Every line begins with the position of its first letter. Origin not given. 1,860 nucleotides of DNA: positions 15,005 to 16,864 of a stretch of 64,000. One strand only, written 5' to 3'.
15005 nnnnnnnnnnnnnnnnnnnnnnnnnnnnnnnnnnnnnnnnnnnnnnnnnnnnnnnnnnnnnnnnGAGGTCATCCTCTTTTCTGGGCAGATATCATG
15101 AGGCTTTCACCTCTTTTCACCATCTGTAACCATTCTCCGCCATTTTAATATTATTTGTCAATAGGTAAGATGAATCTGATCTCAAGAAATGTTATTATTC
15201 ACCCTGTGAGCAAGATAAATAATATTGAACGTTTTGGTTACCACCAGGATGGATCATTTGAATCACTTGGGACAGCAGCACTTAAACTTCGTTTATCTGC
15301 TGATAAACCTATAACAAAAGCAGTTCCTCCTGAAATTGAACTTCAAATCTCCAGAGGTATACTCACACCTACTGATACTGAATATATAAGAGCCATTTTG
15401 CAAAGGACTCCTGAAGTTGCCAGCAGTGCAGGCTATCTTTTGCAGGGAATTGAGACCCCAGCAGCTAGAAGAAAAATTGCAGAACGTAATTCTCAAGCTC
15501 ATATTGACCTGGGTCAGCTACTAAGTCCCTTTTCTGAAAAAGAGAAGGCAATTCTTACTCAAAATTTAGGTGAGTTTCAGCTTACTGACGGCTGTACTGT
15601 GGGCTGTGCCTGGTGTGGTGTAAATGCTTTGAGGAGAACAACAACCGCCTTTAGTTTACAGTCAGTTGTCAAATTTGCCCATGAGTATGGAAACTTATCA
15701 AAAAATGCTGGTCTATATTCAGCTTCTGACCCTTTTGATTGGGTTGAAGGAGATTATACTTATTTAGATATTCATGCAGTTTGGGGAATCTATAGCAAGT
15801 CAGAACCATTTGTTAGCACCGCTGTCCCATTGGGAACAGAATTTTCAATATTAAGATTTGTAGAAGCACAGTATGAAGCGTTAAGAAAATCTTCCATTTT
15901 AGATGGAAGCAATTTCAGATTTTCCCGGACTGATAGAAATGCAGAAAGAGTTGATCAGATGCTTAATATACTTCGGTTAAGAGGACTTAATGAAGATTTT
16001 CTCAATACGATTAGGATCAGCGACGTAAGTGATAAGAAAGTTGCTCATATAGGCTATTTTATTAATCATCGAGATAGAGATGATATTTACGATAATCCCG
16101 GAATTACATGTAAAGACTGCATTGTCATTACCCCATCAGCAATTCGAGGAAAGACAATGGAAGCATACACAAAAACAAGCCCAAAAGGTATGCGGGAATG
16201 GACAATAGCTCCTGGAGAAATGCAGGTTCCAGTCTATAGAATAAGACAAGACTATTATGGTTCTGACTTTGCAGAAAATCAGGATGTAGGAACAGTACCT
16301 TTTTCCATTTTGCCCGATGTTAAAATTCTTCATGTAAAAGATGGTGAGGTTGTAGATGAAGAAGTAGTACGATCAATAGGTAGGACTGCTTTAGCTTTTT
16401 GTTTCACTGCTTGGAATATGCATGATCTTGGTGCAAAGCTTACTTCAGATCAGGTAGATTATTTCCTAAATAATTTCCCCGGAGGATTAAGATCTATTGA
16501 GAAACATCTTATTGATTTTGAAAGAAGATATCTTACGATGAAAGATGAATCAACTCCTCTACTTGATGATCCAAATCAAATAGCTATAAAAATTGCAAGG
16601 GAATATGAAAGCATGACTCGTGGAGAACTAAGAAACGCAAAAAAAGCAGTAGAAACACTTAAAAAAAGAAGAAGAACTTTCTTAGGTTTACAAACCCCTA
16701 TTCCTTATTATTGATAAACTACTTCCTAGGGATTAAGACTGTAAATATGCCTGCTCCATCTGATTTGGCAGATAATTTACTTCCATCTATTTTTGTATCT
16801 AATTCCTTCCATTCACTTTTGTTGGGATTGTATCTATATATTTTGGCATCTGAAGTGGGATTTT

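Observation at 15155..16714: Candidate divergent radical-SAM-like protein encoded divergently from mraZ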

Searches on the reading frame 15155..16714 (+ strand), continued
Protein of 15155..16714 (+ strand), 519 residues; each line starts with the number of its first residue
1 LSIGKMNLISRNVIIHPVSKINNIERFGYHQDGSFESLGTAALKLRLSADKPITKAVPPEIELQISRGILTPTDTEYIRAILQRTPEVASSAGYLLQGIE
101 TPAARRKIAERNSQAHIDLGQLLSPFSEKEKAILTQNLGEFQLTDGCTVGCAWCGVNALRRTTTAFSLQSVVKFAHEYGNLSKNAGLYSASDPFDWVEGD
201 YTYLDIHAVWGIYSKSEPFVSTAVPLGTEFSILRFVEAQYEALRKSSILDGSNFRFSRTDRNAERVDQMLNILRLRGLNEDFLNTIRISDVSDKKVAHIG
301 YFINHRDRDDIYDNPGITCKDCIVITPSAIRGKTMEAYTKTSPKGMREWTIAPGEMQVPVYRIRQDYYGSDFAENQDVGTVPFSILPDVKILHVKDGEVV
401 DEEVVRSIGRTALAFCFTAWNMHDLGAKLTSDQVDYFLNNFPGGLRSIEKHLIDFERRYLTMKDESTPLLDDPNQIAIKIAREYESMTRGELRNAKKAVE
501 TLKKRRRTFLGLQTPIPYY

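Call 71: search_protein_families(library=ncbifam, proteins=[L005:4453-5259:+, L005:5269-5997:+, L007:9890-10663:+, L007:10669-11706:+, L033:5118-5906:-, L033:4371-5114:-, L007:7990-8952:+, L007:8919-9887:+, L033:343-1338:-, L005:7945-8265:+], max_evalue=0.0001)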
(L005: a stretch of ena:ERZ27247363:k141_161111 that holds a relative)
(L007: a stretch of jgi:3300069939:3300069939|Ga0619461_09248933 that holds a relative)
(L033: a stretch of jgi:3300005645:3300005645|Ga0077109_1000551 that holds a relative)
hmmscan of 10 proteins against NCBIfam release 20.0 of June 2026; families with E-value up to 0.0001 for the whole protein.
L005:4453-5259:+ (268 aa): 2 families
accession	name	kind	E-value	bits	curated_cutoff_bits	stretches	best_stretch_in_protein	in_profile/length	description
NF050109.1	galactan_ABC_perm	equivalog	1.8e-13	50.7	380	1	10-260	10-264/272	galactan export ABC transporter permease subunit Wzm/RfbD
NF050053.1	CapPschTportKpsM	equivalog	7.6e-07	29.3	300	1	27-257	7-247/257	capsule polysaccharide transporter KpsM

L005:5269-5997:+ (242 aa): 182 families (the best 25 are shown)
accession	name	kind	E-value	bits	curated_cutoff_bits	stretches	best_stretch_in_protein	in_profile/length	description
NF010065.0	PRK13545.1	equivalog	1.2e-50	172.7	538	1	10-236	7-230/549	teichoic acids export protein ATP-binding subunit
NF050108.1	galactan_ABC_ATP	equivalog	1.7e-49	168.2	400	1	42-235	42-234/244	galactan export ABC transporter ATP-binding subunit Wzt/RfbE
NF010066.0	PRK13546.1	equivalog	1.8e-45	155.4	320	1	8-234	5-227/264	teichoic acids export ABC transporter ATP-binding subunit TagH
TIGR01188.1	drrA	subfamily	2.1e-32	112.6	312.45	1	40-233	4-207/302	daunorubicin resistance ABC transporter, ATP-binding protein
NF040933.2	ABC_arch_GlcV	equivalog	7.6e-30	104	450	1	32-232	10-224/357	glucose ABC transporter ATP-binding protein GlcV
TIGR04521.1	ECF_ATPase_2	equivalog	8.9e-30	103.7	330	2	109-232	103-227/279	energy-coupling factor transporter ATPase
NF006987.0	PRK09452.1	equivalog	9.1e-29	100.3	482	1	30-233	20-231/378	spermidine/putrescine ABC transporter ATP-binding protein PotA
TIGR03265.1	PhnT2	equivalog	1.1e-28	100.5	457.7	1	33-232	7-217/353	putative 2-aminoethylphosphonate ABC transporter ATP-binding protein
NF033858.1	ABC2_perm_RbbA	equivalog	7.9e-28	96.9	1050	1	40-230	277-477/909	ribosome-associated ATPase/putative transporter RbbA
TIGR00968.1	3a0106s01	subfamily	1.1e-27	97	342.75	1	40-232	11-213/237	sulfate ABC transporter ATP-binding protein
NF000355.4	ribo_prot_ABC_F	equivalog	1.4e-27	96.8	380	1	41-229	14-193/499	ribosomal protection-like ABC-F family protein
TIGR03740.1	galliderm_ABC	subfamily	1.6e-26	93.4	309.75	1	33-231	6-205/223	lantibiotic protection ABC transporter ATP-binding subunit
TIGR04520.1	ECF_ATPase_1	equivalog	1.1e-25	90.6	315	2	35-90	8-63/269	energy-coupling factor transporter ATPase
TIGR02673.1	FtsE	equivalog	3.3e-25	89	264.85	2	105-227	93-214/214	cell division ATP-binding protein FtsE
NF043075.1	MMSYN1_0197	equivalog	7.1e-25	87.7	550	1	41-232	14-215/341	spermidine/putrescine ABC transporter ATP-binding protein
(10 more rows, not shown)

L007:9890-10663:+ (257 aa): 2 families
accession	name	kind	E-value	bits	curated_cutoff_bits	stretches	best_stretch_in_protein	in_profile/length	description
NF050109.1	galactan_ABC_perm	equivalog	1e-19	71.1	380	1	15-243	23-256/272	galactan export ABC transporter permease subunit Wzm/RfbD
NF050053.1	CapPschTportKpsM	equivalog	3.2e-05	24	300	1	15-239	4-238/257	capsule polysaccharide transporter KpsM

L007:10669-11706:+ (345 aa): 180 families (the best 25 are shown)
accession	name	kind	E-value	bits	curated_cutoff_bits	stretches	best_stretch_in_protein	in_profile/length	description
NF050108.1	galactan_ABC_ATP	equivalog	4.8e-51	173.3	400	1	40-229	44-233/244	galactan export ABC transporter ATP-binding subunit Wzt/RfbE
NF010065.0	PRK13545.1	equivalog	1.6e-42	145.9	538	1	38-226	37-224/549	teichoic acids export protein ATP-binding subunit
NF010066.0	PRK13546.1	equivalog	5.4e-41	140.7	320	1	5-225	3-223/264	teichoic acids export ABC transporter ATP-binding subunit TagH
TIGR01188.1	drrA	subfamily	8.9e-33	113.9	312.45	1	37-229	5-208/302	daunorubicin resistance ABC transporter, ATP-binding protein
NF010059.0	PRK13536.1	equivalog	1e-26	93.5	549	1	43-238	61-265/342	nodulation factor ABC transporter ATP-binding protein NodI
NF010060.0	PRK13537.1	equivalog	1.3e-26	93.2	521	1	43-228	33-230/314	nodulation factor ABC transporter ATP-binding protein NodI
TIGR01166.1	cbiO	subfamily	9.2e-26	90.5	211.8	2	105-204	87-186/190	cobalt ABC transporter, ATP-binding protein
TIGR04521.1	ECF_ATPase_2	equivalog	2.2e-25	89.3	330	2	103-227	101-227/279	energy-coupling factor transporter ATPase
TIGR01288.1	nodI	equivalog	2.3e-25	89.3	424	1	45-229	24-220/303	nodulation factor ABC transporter ATP-binding protein NodI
NF000355.4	ribo_prot_ABC_F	equivalog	6.8e-25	87.9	380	1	41-224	18-193/499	ribosomal protection-like ABC-F family protein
TIGR03740.1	galliderm_ABC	subfamily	1.5e-24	87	309.75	1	40-224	15-203/223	lantibiotic protection ABC transporter ATP-binding subunit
TIGR03265.1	PhnT2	equivalog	2.4e-24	86.2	457.7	1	36-224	15-214/353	putative 2-aminoethylphosphonate ABC transporter ATP-binding protein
NF010157.0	PRK13636.1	equivalog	6.2e-24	84.6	463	2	108-228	104-225/285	cobalt transporter ATP-binding subunit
NF033858.1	ABC2_perm_RbbA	equivalog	1.1e-23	83.1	1050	2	98-227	89-219/909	ribosome-associated ATPase/putative transporter RbbA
TIGR02673.1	FtsE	equivalog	3.2e-23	82.5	264.85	2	100-222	92-214/214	cell division ATP-binding protein FtsE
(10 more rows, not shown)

L033:5118-5906:- (262 aa): 2 families
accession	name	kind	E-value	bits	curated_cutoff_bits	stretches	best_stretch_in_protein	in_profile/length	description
NF050109.1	galactan_ABC_perm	equivalog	2.6e-21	76.3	380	1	9-249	18-259/272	galactan export ABC transporter permease subunit Wzm/RfbD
NF050053.1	CapPschTportKpsM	equivalog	7.1e-05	22.9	300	1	21-249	11-246/257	capsule polysaccharide transporter KpsM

L033:4371-5114:- (247 aa): 181 families (the best 25 are shown)
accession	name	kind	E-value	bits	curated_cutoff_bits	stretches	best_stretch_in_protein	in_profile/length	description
NF010065.0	PRK13545.1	equivalog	7.7e-60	203.1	538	1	7-244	3-240/549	teichoic acids export protein ATP-binding subunit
NF050108.1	galactan_ABC_ATP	equivalog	2.9e-54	183.8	400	1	42-241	44-243/244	galactan export ABC transporter ATP-binding subunit Wzt/RfbE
NF010066.0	PRK13546.1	equivalog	1e-52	179.2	320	1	7-241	3-237/264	teichoic acids export ABC transporter ATP-binding subunit TagH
TIGR01188.1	drrA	subfamily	6.4e-33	114.3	312.45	1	38-244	4-217/302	daunorubicin resistance ABC transporter, ATP-binding protein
TIGR04521.1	ECF_ATPase_2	equivalog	7.5e-29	100.7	330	2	105-239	101-237/279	energy-coupling factor transporter ATPase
TIGR03740.1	galliderm_ABC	subfamily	7.7e-28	97.7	309.75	1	41-233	14-210/223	lantibiotic protection ABC transporter ATP-binding subunit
NF010060.0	PRK13537.1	equivalog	3.8e-27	95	521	1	43-237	31-236/314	nodulation factor ABC transporter ATP-binding protein NodI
NF010170.0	PRK13651.1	equivalog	6.9e-25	87.6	432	2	104-239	121-257/308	cobalt transporter ATP-binding subunit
NF010059.0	PRK13536.1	equivalog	2.5e-24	85.6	549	1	43-236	59-263/342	nodulation factor ABC transporter ATP-binding protein NodI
NF033858.1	ABC2_perm_RbbA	equivalog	3.3e-24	84.9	1050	1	33-238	275-488/909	ribosome-associated ATPase/putative transporter RbbA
NF000355.4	ribo_prot_ABC_F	equivalog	6.5e-24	84.6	380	1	43-229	18-196/499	ribosomal protection-like ABC-F family protein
TIGR04520.1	ECF_ATPase_1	equivalog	4.7e-23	82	315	2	32-89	8-64/269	energy-coupling factor transporter ATPase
TIGR01257.1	rim_protein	equivalog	1.5e-22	78.4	4012.85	1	42-234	1954-2157/2272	rim ABC transporter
TIGR03411.1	urea_trans_UrtD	equivalog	2.4e-22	79.8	304.1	2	38-89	13-64/242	urea ABC transporter ATP-binding protein UrtD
TIGR01288.1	nodI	equivalog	5.3e-22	78.2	424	1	45-236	22-224/303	nodulation factor ABC transporter ATP-binding protein NodI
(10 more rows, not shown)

L007:7990-8952:+ (320 aa): 2 families
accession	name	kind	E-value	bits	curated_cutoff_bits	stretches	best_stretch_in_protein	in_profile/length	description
TIGR00364.1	TIGR00364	equivalog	2.1e-11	43.8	150.3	1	239-279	158-201/201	7-cyano-7-deazaguanine synthase QueC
NF041925.1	QatC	equivalog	8e-07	28.3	280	0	264-300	296-332/398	Qat anti-phage system QueC-like protein QatC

L007:8919-9887:+ (322 aa): 2 families
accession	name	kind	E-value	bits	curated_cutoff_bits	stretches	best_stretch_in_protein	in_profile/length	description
TIGR00364.1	TIGR00364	equivalog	2.1e-09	37.2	150.3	1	234-275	157-201/201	7-cyano-7-deazaguanine synthase QueC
NF041925.1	QatC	equivalog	5.5e-06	25.5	280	0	260-293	296-329/398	Qat anti-phage system QueC-like protein QatC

L033:343-1338:- (331 aa): 1 family
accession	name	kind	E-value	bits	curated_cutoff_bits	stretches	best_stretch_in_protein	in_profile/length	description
TIGR00364.1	TIGR00364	equivalog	2.5e-08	33.7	150.3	1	181-279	108-201/201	7-cyano-7-deazaguanine synthase QueC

L005:7945-8265:+ (106 aa): 7 families
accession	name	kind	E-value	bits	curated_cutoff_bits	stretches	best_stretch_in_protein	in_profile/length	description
NF033536.1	lasso_PqqD_Bac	exception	2.7e-08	33.8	80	1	36-101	23-88/88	lasso peptide biosynthesis PqqD family chaperone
TIGR04248.1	SCM_PqqD_rel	equivalog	1.3e-07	31.7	100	1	33-98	15-80/84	SynChlorMet cassette protein ScmD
TIGR04353.1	PqqD_rel_X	equivalog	1.8e-06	28.8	35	1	38-99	9-73/74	HPr-rel-A system PqqD family peptide chaperone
TIGR03859.1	PQQ_PqqD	equivalog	4.3e-06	26.5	46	1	43-99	25-80/81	pyrroloquinoline quinone biosynthesis peptide chaperone PqqD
NF033530.1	lasso_PqqD_Strm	exception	1.2e-05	25.4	70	1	36-98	15-77/78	lasso peptide biosynthesis PqqD family chaperone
NF002535.0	PRK02079.1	equivalog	3.7e-05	23.4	101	1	35-92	27-82/92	pyrroloquinoline quinone biosynthesis peptide chaperone PqqD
TIGR04302.1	geo_PqqD_fam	equivalog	4.7e-05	23.8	100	1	40-99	42-100/102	GeoRSP system PqqD family peptide chaperone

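Call 78: search_protein_families(library=padloc, proteins=[window:15170-16714:+, P0015, P0009, P0035, P0121, L007:7990-8952:+, L033:343-1338:-], max_evalue=0.01)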
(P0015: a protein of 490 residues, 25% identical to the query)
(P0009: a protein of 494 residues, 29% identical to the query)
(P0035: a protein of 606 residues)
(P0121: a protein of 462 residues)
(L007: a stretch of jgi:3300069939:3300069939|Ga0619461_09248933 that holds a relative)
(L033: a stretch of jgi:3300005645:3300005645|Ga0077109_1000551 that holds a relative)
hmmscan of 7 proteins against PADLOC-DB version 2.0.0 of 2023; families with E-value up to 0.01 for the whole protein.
window:15170-16714:+ (514 aa): 0 families

P0015 (490 aa): 0 families

P0009 (494 aa): 0 families

P0035 (606 aa): 0 families

P0121 (462 aa): 0 families

L007:7990-8952:+ (320 aa): 2 families
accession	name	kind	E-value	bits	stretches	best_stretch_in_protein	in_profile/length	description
PDLC00911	QueC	-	9.1e-11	40.3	2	241-281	143-183/190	QueC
PDLC02214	QatC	-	2.7e-06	24.5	1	255-300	336-379/453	-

L033:343-1338:- (331 aa): 2 families
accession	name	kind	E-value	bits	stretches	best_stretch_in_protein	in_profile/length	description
PDLC00911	QueC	-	2.2e-07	29.2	1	249-280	152-182/190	QueC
PDLC02214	QatC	-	0.0089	12.9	0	258-295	330-374/453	-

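Call 79: search_protein_families(library=phrogs, proteins=[window:15170-16714:+, P0015, P0035, P0121], max_evalue=0.01)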
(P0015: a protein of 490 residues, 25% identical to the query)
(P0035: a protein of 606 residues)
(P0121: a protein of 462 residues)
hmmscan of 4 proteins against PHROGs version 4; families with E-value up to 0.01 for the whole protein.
window:15170-16714:+ (514 aa): 0 families

P0015 (490 aa): 0 families

P0035 (606 aa): 0 families

P0121 (462 aa): 2 families
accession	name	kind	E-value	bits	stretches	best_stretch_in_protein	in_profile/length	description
phrog_35107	-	unknown function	6e-06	26.4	1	26-130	141-247/486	-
phrog_30384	-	unknown function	0.00035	21.5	1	26-62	140-175/261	-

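Call 84: search_solved_structures(query=A3, max_evalue=10, show_alignments=3)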
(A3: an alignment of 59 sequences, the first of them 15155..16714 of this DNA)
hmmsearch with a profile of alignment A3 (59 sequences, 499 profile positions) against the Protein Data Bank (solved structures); distinct sequences matched with E-value up to 10: 24.
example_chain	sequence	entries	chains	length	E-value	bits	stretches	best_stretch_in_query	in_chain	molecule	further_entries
3aei_A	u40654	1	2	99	0.0063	18.8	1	6-90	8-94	Prefoldin beta subunit 2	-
8ai3_A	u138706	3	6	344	0.02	17.1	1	98-156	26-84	Putative peptide biosynthesis protein YydG | Radical SAM core domain-containing protein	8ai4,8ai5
8ai6_A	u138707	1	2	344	0.021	17.1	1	98-156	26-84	Putative peptide biosynthesis protein YydG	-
8ai1_A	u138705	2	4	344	0.021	17.1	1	98-156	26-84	Putative peptide biosynthesis protein YydG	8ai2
7tol_A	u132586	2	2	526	0.031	16.5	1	102-150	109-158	glycerol dibiphytanyl glycerol tetraether - macrocyclic archaeol synthase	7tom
6efn_A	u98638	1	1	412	0.073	15.3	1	104-140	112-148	Sporulation killing factor maturation protein SkfB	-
2lse_A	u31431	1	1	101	0.11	14.7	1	399-474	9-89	Four Helix Bundle Protein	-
6o0i_A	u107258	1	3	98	0.22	13.7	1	6-62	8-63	Design construct XAA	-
6nyi_A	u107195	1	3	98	0.24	13.5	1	6-64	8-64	Design construct XXA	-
6nx2_A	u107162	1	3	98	0.27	13.4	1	6-62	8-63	Design construct AAA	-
6nz3_A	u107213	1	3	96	0.31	13.2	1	8-62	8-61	Design construct XAA_GGHN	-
6nz1_A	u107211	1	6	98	0.36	13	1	6-82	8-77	Design construct XXA_GVDQ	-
6nxm_A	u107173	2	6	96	0.4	12.8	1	8-63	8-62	Design construct XAA_GVDQ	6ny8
6wa9_L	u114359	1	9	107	0.44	12.7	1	417-477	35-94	CdsO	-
6o0c_A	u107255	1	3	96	0.52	12.4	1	8-63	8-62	Design construct XAA_GVDQ mutant M4L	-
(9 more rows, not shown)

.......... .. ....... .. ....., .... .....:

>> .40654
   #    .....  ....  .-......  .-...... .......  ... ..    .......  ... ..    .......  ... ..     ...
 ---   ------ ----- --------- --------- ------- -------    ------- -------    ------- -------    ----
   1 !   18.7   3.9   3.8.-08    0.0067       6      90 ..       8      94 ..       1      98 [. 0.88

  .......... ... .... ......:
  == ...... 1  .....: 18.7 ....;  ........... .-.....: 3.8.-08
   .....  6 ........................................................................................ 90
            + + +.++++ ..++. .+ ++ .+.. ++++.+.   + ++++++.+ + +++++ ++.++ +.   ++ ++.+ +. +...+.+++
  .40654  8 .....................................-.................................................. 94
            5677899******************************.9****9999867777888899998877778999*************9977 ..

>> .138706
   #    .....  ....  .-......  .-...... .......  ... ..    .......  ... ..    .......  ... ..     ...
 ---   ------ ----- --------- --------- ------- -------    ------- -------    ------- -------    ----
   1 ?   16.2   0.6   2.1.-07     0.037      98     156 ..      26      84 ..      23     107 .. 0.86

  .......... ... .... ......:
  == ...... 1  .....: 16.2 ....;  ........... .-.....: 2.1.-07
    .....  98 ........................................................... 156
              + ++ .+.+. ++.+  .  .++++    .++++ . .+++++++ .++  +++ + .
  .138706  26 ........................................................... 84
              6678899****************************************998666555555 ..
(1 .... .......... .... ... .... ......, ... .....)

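Call 85: search_solved_structures(query=A2, max_evalue=10, show_alignments=0)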
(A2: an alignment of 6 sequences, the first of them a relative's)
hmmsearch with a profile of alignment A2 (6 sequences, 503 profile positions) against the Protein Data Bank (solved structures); distinct sequences matched with E-value up to 10: 5.
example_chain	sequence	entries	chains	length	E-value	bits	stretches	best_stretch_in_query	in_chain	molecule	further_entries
3poh_A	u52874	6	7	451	0.65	11.6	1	402-488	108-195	Endo-beta-N-acetylglucosaminidase F1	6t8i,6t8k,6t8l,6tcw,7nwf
6tcv_B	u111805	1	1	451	0.65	11.6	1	402-488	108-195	Endo-beta-N-acetylglucosaminidase F1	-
2hxd_A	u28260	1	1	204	1.8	10.2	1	357-459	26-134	dCTP deaminase, dUMP-forming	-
1ogh_A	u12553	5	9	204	1.8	10.1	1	357-459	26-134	BIFUNCTIONAL DEAMINASE/DIPHOSPHATASE | dCTP deaminase, dUMP-forming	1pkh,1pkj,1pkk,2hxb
3gf0_A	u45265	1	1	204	1.8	10.1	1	357-459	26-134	dCTP deaminase, dUMP-forming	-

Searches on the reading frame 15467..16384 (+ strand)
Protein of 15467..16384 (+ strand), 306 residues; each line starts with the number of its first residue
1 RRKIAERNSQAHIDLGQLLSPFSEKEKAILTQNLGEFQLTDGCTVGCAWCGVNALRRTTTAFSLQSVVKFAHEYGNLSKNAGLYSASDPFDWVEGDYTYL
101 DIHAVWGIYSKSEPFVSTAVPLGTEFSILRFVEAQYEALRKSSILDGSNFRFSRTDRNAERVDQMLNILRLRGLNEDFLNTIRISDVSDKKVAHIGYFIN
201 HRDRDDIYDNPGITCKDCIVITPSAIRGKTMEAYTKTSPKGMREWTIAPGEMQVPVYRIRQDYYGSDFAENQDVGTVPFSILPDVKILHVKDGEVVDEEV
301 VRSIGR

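Call 80: predict_structure(alignment_id=A4)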
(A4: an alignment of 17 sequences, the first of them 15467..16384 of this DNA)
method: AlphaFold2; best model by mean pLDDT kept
length: 306 residues; sequences in the alignment: 17
mean_pLDDT: 80.6   pTM: 0.81
mean pLDDT of the five models: 80.6, 80.0, 80.0, 79.8, 79.2
residues with pLDDT >= 90: 121; 70-90: 115; 50-70: 47; < 50: 23
segments of 3 or more residues with pLDDT < 50: 196-200, 267-279
pLDDT, mean of each block of 10 residues (from residue 1): 81 94 97 92 69 69 94 88 85 90 89 78 90 88 64 83 94 91 76 50 56 72 94 73 91 91 55 46 85 97 72
secondary structure, 60 per line:
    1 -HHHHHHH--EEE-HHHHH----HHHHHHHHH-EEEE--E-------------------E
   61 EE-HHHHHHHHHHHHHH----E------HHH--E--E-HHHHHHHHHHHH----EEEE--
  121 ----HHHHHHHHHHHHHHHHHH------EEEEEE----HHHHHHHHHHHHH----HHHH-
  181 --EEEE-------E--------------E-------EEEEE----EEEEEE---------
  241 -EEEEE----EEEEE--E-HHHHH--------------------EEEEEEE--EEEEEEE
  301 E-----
elements in order: H2-8 E11-13 H15-19 H24-32 E34-37 E60-62 H64-77 H99-110 E115-118 H125-142 E149-154 H159-171 H176-179 E183-186 E217-221 E226-231 E242-246 E251-255 H260-264 E285-291 E294-301

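Call 82: fold_search(model_id=the predicted structure, library=pdb)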
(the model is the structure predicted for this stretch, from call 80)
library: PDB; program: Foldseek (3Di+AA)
matches with E <= 10: 350; with E <= 0.001: 0
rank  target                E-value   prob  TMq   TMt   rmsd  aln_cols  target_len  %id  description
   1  5nnl_A                3.1e-01  0.14  0.22  0.20  11.6       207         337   12  Inactive dihydroorotase-like domain of Chaetomium thermophilum CAD-like multifunctional protein (released 2017-06-07)
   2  9mqv_A                5.8e-01  0.13  0.09  0.08  11.0       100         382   10  Crystal structure of human 1122A11 Fab in complex with influenza virus neuraminidase from A/Singapore/INFIMH-16-0019/2 (released 2025-07-23)
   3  4k38_B                7.4e-01  0.15  0.25  0.22   8.4       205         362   10  Native anSMEcpe with bound AdoMet and Kp18Cys peptide (released 2013-05-08)
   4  8d8y_A                7.4e-01  0.06  0.18  0.19  12.5       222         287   11  Crystal structure of ChoE N147A mutant in complex with acetylthiocholine (released 2023-06-14)
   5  4xbo_A                7.4e-01  0.02  0.09  0.10  21.8       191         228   12  Crystal structure of full length E.coli TrmJ in complex with SAH (released 2015-12-23)
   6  9fk2_A                8.4e-01  0.08  0.18  0.15   7.4       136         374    7  The structure of glycosynthase XT6 (E265G mutant), the extracellular xylanase of G.proteiniphilus T-6 in complex with  (released 2025-06-11)
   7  4pmu_B                9.0e-01  0.13  0.24  0.21   9.4       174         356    8  Crystal structure of a novel reducing-end xylose-releasing exo-oligoxylanase (XynA) belonging to GH10 family (space gr (released 2014-10-08)
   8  9md2_A                9.0e-01  0.10  0.09  0.08  11.6       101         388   12  Neuraminidase in complex with mAb 5-6 (released 2025-08-27)
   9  9hs3_B                9.0e-01  0.07  0.18  0.14  14.0       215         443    9  Crystal structure of the Escherichia coli nucleosidase PpnN (E264A, pppGpp form) (released 2025-11-12)
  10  5zbl_A                1.0e+00  0.08  0.17  0.25  12.0       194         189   11  Crystal structure of type-I LOG from Corynebacterium glutamicum in complex with AMP (released 2018-06-27)
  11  8hzv_D                1.1e+00  0.08  0.18  0.13  10.7       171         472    9  The crystal structure of a Radical SAM Enzyme DesII (released 2024-07-10)
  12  1umy_B                1.3e+00  0.12  0.18  0.15   6.4       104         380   12  BHMT from rat liver (released 2004-05-06)
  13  5its_B                1.3e+00  0.08  0.18  0.25  11.6       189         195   10  Crystal structure of LOG from Corynebacterium glutamicum (released 2016-08-24)
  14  4gzo_A                1.3e+00  0.08  0.10  0.08  12.3        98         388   12  N2 neuraminidase of A/Tanzania/205/2010 H3N2 in complex with hepes (released 2012-10-17)
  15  5nnl_B                1.3e+00  0.08  0.21  0.20  11.8       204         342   12  Inactive dihydroorotase-like domain of Chaetomium thermophilum CAD-like multifunctional protein (released 2017-06-07)
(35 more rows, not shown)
